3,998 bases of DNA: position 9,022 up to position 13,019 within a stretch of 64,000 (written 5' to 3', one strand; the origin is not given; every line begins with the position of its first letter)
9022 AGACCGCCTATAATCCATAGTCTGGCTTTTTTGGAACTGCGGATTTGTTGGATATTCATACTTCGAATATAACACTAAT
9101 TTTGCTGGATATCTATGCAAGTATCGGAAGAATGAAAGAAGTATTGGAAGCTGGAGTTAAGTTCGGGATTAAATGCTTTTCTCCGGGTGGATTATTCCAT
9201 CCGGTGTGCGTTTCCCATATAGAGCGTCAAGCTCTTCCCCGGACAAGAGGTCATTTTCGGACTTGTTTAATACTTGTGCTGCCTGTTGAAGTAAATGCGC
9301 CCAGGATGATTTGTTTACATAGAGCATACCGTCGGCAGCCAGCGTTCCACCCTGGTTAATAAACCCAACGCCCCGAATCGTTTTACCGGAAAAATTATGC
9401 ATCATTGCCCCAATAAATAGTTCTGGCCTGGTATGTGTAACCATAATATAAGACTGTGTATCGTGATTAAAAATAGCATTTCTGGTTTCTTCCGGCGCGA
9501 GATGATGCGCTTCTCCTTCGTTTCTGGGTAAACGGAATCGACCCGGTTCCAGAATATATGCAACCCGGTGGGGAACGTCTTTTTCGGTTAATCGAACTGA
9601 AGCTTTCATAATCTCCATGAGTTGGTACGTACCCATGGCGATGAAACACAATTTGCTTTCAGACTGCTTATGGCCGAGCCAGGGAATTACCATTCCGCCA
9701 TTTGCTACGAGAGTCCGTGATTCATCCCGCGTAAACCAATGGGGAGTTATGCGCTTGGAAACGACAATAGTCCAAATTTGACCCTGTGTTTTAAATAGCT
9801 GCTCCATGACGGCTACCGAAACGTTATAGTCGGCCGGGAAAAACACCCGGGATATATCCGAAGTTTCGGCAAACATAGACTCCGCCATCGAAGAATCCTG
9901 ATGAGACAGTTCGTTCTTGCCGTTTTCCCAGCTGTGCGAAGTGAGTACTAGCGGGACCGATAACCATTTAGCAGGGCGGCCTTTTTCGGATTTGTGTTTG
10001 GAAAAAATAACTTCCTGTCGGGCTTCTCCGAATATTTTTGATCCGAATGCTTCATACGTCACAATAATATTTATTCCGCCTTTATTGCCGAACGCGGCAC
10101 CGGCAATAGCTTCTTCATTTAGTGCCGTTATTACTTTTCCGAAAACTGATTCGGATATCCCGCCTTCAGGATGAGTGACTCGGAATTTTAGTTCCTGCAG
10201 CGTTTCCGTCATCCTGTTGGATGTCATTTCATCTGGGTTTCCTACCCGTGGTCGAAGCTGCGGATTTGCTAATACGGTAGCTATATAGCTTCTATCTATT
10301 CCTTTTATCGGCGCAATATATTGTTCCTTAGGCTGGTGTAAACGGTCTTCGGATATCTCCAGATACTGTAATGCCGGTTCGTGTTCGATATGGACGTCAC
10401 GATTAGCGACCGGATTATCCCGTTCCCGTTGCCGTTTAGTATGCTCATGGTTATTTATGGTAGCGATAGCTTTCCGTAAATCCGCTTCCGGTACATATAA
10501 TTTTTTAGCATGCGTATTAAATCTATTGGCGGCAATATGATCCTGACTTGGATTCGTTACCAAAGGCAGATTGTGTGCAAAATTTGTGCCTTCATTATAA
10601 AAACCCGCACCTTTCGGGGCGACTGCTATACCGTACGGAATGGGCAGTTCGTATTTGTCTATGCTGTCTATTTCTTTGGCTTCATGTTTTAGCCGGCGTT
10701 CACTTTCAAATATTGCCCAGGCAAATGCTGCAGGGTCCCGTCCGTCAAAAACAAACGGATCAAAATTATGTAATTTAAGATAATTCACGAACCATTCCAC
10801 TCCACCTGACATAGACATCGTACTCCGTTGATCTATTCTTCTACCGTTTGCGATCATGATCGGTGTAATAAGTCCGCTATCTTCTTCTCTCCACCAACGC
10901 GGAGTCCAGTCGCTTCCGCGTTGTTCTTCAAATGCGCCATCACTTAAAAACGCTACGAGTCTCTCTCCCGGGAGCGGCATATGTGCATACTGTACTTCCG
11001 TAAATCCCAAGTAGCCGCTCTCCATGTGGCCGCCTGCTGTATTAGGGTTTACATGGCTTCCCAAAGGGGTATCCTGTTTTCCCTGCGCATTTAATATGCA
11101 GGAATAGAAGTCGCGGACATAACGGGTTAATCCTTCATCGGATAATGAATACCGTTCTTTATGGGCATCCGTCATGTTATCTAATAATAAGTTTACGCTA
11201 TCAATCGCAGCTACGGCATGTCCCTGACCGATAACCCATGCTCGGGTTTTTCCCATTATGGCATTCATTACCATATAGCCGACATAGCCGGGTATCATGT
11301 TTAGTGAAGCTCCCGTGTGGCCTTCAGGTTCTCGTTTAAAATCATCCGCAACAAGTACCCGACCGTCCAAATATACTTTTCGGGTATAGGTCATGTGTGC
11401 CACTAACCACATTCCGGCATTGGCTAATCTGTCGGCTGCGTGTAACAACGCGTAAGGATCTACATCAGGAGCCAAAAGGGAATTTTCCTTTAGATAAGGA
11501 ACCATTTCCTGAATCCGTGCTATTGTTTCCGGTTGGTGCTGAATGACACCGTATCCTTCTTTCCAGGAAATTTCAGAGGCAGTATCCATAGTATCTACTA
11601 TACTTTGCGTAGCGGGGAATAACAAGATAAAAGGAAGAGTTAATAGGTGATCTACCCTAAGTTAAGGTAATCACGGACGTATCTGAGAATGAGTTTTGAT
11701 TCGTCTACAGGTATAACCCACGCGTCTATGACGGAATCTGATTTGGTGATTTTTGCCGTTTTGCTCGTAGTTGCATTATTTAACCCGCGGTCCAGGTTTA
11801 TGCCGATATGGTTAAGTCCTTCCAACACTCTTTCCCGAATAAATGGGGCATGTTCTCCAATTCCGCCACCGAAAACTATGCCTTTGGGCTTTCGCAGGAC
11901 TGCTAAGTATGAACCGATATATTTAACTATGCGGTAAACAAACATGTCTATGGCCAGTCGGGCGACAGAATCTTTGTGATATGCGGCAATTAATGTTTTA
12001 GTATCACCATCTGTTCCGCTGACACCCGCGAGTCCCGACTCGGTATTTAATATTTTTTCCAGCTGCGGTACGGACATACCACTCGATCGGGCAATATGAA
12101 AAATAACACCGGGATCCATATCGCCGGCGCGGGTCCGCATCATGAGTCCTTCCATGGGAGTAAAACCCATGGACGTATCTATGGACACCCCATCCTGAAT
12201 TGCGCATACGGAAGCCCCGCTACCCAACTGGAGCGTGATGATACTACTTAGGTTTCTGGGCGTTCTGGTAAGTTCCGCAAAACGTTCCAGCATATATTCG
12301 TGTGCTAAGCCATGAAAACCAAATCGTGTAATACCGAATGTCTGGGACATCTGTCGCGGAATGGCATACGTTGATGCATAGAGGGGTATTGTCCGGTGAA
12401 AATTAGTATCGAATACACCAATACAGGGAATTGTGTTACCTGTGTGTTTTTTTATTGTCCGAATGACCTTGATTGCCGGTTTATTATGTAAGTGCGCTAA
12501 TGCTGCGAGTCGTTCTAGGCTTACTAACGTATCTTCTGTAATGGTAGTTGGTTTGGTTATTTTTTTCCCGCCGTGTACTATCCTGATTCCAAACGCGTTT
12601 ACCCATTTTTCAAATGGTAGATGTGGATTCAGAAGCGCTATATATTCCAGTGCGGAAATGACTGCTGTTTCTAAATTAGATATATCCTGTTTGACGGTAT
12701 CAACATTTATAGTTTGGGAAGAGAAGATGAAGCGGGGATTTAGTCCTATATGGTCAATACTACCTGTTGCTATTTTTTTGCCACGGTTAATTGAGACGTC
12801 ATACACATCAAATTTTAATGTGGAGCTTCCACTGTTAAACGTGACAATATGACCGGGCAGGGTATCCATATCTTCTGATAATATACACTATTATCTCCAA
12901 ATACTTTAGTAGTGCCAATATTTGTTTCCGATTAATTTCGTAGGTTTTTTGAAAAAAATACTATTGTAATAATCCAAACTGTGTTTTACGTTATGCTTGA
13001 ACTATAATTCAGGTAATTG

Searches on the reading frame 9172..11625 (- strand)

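Call 46: search_protein_families(library=pfam, proteins=[window:9172-11625:-], max_evalue=0.001)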
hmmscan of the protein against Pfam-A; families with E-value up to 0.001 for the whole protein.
window:9172-11625:- (818 aa): 3 families
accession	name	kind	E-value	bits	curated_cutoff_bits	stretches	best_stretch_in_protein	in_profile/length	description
PF03894.20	XFP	-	7e-36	124.1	22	1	447-612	6-176/177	D-xylulose 5-phosphate/D-fructose 6-phosphate phosphoketolase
PF09364.15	XFP_N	-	1.5e-09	37.7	23.7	1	62-358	8-309/364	XFP N-terminal domain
PF09363.15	XFP_C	-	1.7e-07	31.3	23.4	1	624-791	1-167/202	XFP C-terminal domain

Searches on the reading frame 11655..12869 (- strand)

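Call 46: search_protein_families(library=pfam, proteins=[window:11655-12869:-], max_evalue=0.001)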
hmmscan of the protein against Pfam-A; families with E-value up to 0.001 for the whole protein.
window:11655-12869:- (405 aa): 1 family
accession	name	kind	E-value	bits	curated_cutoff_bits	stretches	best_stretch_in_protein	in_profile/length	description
PF00871.23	Acetate_kinase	-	8.4e-104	347.8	22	1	8-395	2-391/392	Acetokinase family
